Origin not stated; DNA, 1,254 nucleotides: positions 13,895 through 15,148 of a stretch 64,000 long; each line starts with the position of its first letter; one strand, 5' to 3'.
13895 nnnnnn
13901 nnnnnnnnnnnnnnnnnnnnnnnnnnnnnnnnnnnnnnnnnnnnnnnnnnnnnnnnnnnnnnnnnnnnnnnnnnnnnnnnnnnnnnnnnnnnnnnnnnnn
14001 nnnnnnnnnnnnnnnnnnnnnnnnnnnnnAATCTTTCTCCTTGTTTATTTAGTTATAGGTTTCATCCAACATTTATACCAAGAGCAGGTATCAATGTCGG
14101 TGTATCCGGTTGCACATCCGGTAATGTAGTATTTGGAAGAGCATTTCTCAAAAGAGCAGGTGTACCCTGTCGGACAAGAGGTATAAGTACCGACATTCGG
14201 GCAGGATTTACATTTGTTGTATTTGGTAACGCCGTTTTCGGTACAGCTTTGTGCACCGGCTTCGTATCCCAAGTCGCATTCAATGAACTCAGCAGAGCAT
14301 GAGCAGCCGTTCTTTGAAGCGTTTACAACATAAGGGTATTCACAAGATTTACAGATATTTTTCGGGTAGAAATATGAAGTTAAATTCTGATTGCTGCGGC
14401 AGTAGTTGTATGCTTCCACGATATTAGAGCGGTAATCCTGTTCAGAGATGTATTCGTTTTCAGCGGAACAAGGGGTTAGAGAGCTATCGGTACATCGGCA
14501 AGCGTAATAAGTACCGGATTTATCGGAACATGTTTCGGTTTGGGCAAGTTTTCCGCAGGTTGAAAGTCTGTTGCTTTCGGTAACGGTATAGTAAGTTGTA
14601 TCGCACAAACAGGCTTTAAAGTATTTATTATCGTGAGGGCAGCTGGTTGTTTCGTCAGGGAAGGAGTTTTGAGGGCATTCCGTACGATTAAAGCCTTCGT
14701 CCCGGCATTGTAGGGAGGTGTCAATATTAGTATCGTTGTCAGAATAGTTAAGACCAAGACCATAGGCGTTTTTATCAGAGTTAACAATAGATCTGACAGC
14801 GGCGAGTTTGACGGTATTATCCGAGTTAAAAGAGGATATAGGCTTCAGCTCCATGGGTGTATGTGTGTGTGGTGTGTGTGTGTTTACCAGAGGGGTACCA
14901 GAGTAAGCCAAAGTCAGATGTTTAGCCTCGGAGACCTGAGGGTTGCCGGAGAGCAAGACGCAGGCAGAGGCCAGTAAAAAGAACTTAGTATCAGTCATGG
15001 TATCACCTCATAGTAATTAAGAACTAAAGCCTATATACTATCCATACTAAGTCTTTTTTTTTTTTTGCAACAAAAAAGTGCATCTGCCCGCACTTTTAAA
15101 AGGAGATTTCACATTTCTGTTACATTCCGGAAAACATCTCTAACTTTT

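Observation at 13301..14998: Operon of two cysteine-rich secreted proteins sharing C-x-GYT motifs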

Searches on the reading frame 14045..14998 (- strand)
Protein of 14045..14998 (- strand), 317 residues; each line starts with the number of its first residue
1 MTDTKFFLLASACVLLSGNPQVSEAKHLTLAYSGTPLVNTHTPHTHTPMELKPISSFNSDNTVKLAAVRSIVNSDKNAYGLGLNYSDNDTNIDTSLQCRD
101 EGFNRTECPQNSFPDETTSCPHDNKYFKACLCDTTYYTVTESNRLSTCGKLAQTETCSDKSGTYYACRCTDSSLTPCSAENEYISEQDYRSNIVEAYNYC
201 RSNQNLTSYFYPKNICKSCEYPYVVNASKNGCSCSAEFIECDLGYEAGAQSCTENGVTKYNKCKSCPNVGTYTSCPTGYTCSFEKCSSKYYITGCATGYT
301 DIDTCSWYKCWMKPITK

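Call 4: search_protein_families(library=pfam, proteins=[window:14045-14998:-], max_evalue=1)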
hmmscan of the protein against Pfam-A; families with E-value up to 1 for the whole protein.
window:14045-14998:- (317 aa): 0 families

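Call 5: search_protein_families(library=ncbifam, proteins=[window:14045-14998:-], max_evalue=1)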
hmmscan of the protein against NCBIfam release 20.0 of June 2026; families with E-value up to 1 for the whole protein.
window:14045-14998:- (317 aa): 1 family
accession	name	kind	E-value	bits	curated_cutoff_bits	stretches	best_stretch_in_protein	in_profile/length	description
NF007851.2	PRK10560.1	exception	0.19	10.5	598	1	202-248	262-307/412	DNA uptake porin HofQ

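Call 6: find_homologous_proteins(query=window:14045-14998:-)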
Query window:14045-14998:- (317 aa): 9 proteins with E <= 0.001 among 300 candidates.
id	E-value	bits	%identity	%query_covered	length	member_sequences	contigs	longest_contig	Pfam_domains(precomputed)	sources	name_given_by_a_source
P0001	2.1e-204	696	97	99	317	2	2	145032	-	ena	-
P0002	2.6e-151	522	72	98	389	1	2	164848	PF00240.30,PF11976.15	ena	-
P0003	5.0e-132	458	67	99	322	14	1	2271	-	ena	-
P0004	1.6e-126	440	63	99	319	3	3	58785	-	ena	-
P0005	6.0e-120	419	59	100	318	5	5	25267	-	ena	-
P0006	1.7e-81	292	56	79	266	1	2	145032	-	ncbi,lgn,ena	-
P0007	1.4e-75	273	54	79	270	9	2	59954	-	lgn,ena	-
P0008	1.3e-53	201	38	99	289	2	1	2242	-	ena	-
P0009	4.5e-28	117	34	91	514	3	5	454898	-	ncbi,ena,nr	ncbi:MAG: hypothetical protein J6A33_05170 [Alphaproteobacteria bacterium]|nr:hypothetical protein [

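Call 12: find_encoding_contigs(protein=P0006, flank=8000, max_places=4)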
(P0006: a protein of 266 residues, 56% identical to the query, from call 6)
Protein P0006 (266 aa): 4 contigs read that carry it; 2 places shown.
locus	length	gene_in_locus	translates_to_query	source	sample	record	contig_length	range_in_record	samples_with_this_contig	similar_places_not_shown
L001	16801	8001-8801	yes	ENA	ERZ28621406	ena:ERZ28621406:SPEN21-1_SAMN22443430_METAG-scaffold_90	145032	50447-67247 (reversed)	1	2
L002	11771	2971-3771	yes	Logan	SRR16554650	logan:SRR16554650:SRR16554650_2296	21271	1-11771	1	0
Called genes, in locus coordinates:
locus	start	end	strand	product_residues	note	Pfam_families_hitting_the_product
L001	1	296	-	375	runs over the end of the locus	PF02073:Peptidase_M29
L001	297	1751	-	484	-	PF02789:Peptidase_M17_N, PF00883:Peptidase_M17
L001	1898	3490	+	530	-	-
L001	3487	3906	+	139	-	-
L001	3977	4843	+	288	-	PF01300:Sua5_yciO_yrdC, PF03481:Sua5_C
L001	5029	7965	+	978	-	-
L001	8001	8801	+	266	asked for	-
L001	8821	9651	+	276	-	-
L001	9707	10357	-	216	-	PF00300:His_Phos_1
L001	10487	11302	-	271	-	PF02348:CTP_transf_3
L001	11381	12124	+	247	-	PF01135:PCMT (weak), PF02384:N6_Mtase (weak), PF05175:MTS, PF07669:Eco57I (weak), PF13847:Methyltransf_31, PF08241:Methyltransf_11 (weak), PF13649:Methyltransf_25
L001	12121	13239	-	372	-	PF00990:GGDEF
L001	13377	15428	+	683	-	PF00069:Pkinase (weak)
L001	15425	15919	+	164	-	-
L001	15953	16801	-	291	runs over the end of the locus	PF00140:Sigma70_r1_2 (weak), PF04542:Sigma70_r2, PF04545:Sigma70_r4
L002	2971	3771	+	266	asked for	-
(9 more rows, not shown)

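Call 15: find_encoding_contigs(protein=P0001, flank=10000, max_places=4)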
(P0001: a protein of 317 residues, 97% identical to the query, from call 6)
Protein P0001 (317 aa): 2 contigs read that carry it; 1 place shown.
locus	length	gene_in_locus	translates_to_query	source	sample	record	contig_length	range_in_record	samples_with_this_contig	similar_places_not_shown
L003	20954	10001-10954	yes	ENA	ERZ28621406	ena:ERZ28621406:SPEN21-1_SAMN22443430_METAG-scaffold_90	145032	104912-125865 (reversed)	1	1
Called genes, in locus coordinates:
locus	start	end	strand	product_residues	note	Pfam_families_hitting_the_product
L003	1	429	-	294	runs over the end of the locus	PF00483:NTP_transferase, PF12804:NTP_transf_3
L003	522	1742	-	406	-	PF20706:GT4-conflict, PF00534:Glycos_transf_1, PF13692:Glyco_trans_1_4, PF13524:Glyco_trans_1_2 (faint)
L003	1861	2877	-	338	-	PF01531:Glyco_transf_11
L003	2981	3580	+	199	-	PF01966:HD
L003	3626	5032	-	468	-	PF03062:MBOAT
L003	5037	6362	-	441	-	PF16822:ALGX, PF14286:DHHW (weak)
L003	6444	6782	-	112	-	PF03819:MazG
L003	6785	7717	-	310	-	PF00561:Abhydrolase_1, PF12146:Hydrolase_4, PF08386:Abhydrolase_4 (weak)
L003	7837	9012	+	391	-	PF01979:Amidohydro_1, PF07969:Amidohydro_3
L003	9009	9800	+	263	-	PF01182:Glucosamine_iso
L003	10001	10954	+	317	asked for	-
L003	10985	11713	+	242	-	-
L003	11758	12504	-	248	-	PF04402:SIMPL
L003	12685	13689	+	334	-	-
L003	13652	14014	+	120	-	-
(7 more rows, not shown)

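Call 17: search_protein_families(library=phrogs, proteins=[window:14045-14998:-], max_evalue=0.1)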
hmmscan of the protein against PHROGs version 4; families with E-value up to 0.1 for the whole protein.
window:14045-14998:- (317 aa): 0 families

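Call 18: find_related_loci(query=A1, collection=genome_contigs, flank=8000)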
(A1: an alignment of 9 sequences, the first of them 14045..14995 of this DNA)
Query A1 (316 aa) in genome_contigs; peptide patterns used: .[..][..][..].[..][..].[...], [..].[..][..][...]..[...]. (x = any residue, [..] = any of these).
45 stretches matched a pattern; 10 encode a relative of the query (tblastn E <= 1e-3); 10 distinct loci.
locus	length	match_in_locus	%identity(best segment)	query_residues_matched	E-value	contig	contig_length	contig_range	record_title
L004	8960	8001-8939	52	6-316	2e-101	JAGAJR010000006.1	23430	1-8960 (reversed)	MAG: Alphaproteobacteria bacterium isolate RGIG8504 Water_deer_Cecum-2__c149794, whole genome shotgun sequence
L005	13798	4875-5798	49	6-312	6e-89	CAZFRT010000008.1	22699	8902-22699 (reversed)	MAG TPA_asm: uncultured Azospirillum sp. isolate SRP199465_co1_102 genome assembly, contig: NODE_5891_length_22699_cov_5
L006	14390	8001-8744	46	65-316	2e-69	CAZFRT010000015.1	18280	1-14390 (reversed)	MAG TPA_asm: uncultured Azospirillum sp. isolate SRP199465_co1_102 genome assembly, contig: NODE_8308_length_18280_cov_5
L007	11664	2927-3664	55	65-316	2e-80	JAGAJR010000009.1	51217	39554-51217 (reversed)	MAG: Alphaproteobacteria bacterium isolate RGIG8504 Water_deer_Cecum-2__c201614, whole genome shotgun sequence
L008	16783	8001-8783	30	4-300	7e-23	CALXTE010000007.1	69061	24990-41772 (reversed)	MAG: uncultured Alphaproteobacteria bacterium isolate BRZ_SN__bin90 genome assembly, contig: BRZ_SN__NODE_477_length_690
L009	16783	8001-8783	28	2-300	1e-22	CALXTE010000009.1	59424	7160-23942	MAG: uncultured Alphaproteobacteria bacterium isolate BRZ_SN__bin90 genome assembly, contig: BRZ_SN__NODE_644_length_594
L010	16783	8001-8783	30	4-300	4e-22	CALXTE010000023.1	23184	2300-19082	MAG: uncultured Alphaproteobacteria bacterium isolate BRZ_SN__bin90 genome assembly, contig: BRZ_SN__NODE_2792_length_23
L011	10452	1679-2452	29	45-300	2e-22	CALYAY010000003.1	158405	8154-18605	MAG: uncultured Alphaproteobacteria bacterium isolate BRZ_RM__bin80 genome assembly, contig: BRZ_RM__NODE_51_length_1584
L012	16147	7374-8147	31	4-300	5e-21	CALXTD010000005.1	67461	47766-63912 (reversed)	MAG: uncultured Alphaproteobacteria bacterium isolate BRZ_RF__bin97 genome assembly, contig: BRZ_RF__NODE_378_length_674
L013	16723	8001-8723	54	217-299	2e-14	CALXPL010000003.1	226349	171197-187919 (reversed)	MAG: uncultured Alphaproteobacteria bacterium isolate BRZ_FQ__bin96 genome assembly, contig: BRZ_FQ__NODE_37_length_2263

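Call 21: search_protein_families(library=pfam, proteins=[P0009, L006:8778-9542:+, L007:3688-4431:+, L008:8828-9670:+, L012:8192-9094:+, L001:5029-7965:+, L012:9243-11384:+], max_evalue=0.1)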
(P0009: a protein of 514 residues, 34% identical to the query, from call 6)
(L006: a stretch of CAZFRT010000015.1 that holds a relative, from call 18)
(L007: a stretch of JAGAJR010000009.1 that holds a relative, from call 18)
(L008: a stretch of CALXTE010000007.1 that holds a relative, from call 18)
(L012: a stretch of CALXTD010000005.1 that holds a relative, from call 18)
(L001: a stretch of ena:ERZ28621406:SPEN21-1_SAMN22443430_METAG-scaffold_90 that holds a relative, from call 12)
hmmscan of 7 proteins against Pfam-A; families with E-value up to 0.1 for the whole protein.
P0009 (514 aa): 1 family
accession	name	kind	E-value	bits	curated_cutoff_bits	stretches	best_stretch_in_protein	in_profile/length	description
PF14232.11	DUF4334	-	0.01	16.2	25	1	344-366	13-35/57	Domain of unknown function (DUF4334)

L006:8778-9542:+ (254 aa): 1 family
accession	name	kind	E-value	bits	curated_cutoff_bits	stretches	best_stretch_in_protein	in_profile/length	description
PF07603.17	Lcl_C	-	0.00072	20.3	34.9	1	160-251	23-116/117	Lcl C-terminal domain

L007:3688-4431:+ (247 aa): 1 family
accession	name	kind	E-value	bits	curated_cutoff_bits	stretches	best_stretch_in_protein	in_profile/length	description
PF14660.12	DUF4458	-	0.056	14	22.4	1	191-218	61-88/114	Domain of unknown function (DUF4458)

L008:8828-9670:+ (280 aa): 1 family
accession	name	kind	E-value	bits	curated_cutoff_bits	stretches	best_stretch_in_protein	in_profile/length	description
PF07249.18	Cerato-platanin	-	0.072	13.7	24.4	1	209-248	26-64/119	Cerato-platanin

L012:8192-9094:+ (300 aa): 0 families

L001:5029-7965:+ (978 aa): 0 families

L012:9243-11384:+ (713 aa): 0 families

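Call 25: search_solved_structures(query=A1, max_evalue=1, show_alignments=2)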
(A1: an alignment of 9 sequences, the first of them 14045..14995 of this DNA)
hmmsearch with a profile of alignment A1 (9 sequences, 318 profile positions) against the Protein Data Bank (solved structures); distinct sequences matched with E-value up to 1: 1.
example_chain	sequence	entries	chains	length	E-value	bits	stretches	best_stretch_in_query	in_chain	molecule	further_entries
8r6t_A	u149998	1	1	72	0.16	14.5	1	97-148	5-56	Putative two thyropin protein (Fragment)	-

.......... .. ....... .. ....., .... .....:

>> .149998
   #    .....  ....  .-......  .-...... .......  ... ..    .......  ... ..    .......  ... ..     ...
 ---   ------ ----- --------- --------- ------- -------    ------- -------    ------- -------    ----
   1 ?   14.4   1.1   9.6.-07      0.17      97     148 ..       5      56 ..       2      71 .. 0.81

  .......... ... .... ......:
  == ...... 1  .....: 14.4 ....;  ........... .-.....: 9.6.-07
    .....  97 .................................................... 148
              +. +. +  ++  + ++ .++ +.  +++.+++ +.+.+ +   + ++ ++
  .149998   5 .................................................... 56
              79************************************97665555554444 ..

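Call 28: find_homologous_proteins(query=A3, max_evalue=0.001)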
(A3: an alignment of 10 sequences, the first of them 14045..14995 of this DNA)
Query A3 (10 sequences) (316 aa, profile of the alignment): 37 proteins with E <= 0.001 among 6985 candidates.
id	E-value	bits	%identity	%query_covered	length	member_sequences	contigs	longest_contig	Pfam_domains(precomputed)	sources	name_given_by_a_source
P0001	6.1e-169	579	97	99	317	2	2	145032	-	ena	-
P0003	6.5e-162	556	66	99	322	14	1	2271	-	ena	-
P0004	7.6e-161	553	63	98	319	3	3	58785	-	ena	-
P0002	1.1e-158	546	72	98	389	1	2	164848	PF00240.30,PF11976.15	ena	-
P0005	1.9e-157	542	59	100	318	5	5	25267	-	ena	-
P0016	1.3e-114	401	52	98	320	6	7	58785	-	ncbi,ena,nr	ncbi:MAG: hypothetical protein J6A33_00920 [Alphaproteobacteria bacterium]|nr:hypothetical protein [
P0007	6.4e-110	385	54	79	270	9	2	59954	-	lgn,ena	-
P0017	3.1e-103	363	48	97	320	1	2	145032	-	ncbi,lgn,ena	-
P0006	3.6e-103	363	56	79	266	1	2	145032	-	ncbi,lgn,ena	-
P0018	7.1e-100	352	49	97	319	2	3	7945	-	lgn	-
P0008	1.1e-93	332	38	99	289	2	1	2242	-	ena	-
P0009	2.1e-83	298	34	91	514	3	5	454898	-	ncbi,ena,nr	ncbi:MAG: hypothetical protein J6A33_05170 [Alphaproteobacteria bacterium]|nr:hypothetical protein [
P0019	1.3e-73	266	33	94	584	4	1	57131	-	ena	-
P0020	5.8e-65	238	34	91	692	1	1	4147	-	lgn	-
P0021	7.0e-62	228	34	97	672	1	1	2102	-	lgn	-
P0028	3.2e-35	140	52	40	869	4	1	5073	PF07603.18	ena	-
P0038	6.8e-19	86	41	42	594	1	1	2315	PF07603.18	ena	-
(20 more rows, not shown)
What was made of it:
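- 14045..14998 (-): Gene A: 317-aa secreted Cys-rich 'stalk' protein (26 Cys, 25 in the mature chain). 37 relatives found by profile search (call 28).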

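Call 41: predict_structure(alignment_id=A4)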
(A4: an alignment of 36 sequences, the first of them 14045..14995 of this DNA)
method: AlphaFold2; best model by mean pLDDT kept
length: 316 residues; sequences in the alignment: 36
mean_pLDDT: 68.5   pTM: 0.49
mean pLDDT of the five models: 68.5, 66.2, 58.4, 51.5, 48.1
residues with pLDDT >= 90: 105; 70-90: 68; 50-70: 35; < 50: 108
segments of 3 or more residues with pLDDT < 50: 1-88, 296-303, 305-316
pLDDT, mean of each block of 10 residues (from residue 1): 40 35 31 30 32 38 40 35 45 86 92 94 92 93 92 93 90 85 89 88 87 89 88 91 87 92 67 61 61 52 45 34
secondary structure, 60 per line:
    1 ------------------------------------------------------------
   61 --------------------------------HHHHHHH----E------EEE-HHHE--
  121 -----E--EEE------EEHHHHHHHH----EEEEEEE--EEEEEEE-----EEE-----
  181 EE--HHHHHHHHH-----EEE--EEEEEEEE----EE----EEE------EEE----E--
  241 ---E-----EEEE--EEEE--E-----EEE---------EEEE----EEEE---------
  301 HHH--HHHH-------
elements in order: H93-99 E111-113 E129-131 H140-147 E152-158 E161-167 E173-175 H185-193 E199-201 E204-211 E222-224 E231-233 E250-253 E256-259 E268-270 E280-283 E288-291 H306-309
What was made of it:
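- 14219..14731 (-): Confidently modelled disulfide-rich core of A (aa 90-260). AlphaFold2 pLDDT about 85-94 over these blocks (call 41).
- On Lcl-type bacterial collagen-like adhesins: A's leader (aa 26-88) is predicted without helix and has pLDDT below 50 (call 41).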
